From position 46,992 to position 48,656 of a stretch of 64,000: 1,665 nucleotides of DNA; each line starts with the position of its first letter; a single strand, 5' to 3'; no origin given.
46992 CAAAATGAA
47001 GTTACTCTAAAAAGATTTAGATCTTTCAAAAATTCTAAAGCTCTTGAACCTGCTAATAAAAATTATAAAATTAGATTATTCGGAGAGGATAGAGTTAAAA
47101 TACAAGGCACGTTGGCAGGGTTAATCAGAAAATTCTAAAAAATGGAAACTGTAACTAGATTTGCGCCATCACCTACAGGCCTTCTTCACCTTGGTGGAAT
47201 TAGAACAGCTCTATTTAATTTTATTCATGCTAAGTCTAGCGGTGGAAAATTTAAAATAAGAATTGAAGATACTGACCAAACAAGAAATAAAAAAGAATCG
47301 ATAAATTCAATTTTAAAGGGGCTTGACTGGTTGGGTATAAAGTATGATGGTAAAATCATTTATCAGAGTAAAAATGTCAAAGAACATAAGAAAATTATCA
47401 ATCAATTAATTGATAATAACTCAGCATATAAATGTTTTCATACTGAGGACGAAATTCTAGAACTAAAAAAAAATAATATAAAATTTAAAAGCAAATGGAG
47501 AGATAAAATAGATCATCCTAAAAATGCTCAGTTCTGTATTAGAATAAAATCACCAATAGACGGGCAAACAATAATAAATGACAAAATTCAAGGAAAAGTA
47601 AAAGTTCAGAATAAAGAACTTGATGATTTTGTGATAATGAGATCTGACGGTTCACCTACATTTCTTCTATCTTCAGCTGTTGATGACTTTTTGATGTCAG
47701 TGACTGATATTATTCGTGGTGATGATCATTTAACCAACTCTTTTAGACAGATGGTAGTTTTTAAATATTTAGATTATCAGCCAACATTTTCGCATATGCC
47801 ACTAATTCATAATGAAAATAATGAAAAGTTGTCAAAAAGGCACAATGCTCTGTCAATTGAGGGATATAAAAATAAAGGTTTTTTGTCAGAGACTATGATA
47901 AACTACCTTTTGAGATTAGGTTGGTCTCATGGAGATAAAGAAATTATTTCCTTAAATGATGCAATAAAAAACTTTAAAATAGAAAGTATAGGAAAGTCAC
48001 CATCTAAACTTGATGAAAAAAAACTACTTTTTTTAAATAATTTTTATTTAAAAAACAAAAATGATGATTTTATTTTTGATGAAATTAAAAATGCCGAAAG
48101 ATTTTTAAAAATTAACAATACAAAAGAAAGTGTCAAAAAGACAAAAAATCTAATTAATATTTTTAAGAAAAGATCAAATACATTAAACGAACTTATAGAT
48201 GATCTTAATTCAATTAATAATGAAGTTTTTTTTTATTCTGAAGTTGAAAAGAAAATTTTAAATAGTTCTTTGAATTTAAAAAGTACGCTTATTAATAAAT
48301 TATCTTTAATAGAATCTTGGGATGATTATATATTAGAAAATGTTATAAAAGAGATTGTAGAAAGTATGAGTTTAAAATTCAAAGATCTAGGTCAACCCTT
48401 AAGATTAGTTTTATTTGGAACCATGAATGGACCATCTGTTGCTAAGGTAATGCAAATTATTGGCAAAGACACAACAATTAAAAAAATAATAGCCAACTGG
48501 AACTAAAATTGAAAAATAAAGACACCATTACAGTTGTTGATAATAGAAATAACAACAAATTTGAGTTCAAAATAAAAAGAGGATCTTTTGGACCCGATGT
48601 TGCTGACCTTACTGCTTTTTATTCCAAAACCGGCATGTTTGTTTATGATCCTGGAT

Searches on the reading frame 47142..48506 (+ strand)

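Call 85: search_protein_families(library=ncbifam, max_evalue=1e-10, proteins=[window:47142-48506:+])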
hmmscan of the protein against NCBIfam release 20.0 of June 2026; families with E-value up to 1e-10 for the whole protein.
window:47142-48506:+ (454 aa): 10 families
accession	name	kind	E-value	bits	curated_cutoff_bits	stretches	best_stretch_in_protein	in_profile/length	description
TIGR00464.1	gltX_bact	equivalog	1.6e-130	436.2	289.95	1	3-450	2-464/470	glutamate--tRNA ligase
TIGR03838.1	queuosine_YadB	equivalog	2e-63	214.3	276.7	1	4-251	2-251/272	tRNA glutamyl-Q(34) synthetase GluQRS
NF004314.0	PRK05710.1-3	equivalog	9.5e-61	205.7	256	1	3-284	7-288/297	tRNA glutamyl-Q(34) synthetase GluQRS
NF004315.1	PRK05710.1-4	equivalog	5.4e-55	186.7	250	1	5-254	1-272/274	tRNA glutamyl-Q(34) synthetase GluQRS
NF004312.0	PRK05710.1-1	equivalog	8.5e-46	156.7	453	1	3-284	14-292/306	tRNA glutamyl-Q(34) synthetase GluQRS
NF004313.0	PRK05710.1-2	equivalog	5.2e-44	150.6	380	1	4-251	6-263/299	tRNA glutamyl-Q(34) synthetase GluQRS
NF003169.0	PRK04156.1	equivalog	1.3e-34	119.8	516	1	3-233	102-342/567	glutamate--tRNA ligase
TIGR00463.1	gltX_arch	equivalog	1.7e-34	119.3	401.75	1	2-239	93-339/560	glutamate--tRNA ligase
NF011291.0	PRK14703.1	equivalog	2.1e-19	69.3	681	1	3-123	32-154/769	glutamine--tRNA ligase/YqeY domain fusion protein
TIGR00440.1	glnS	equivalog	2.1e-18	66.5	425.8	1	5-122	3-122/524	glutamine--tRNA ligase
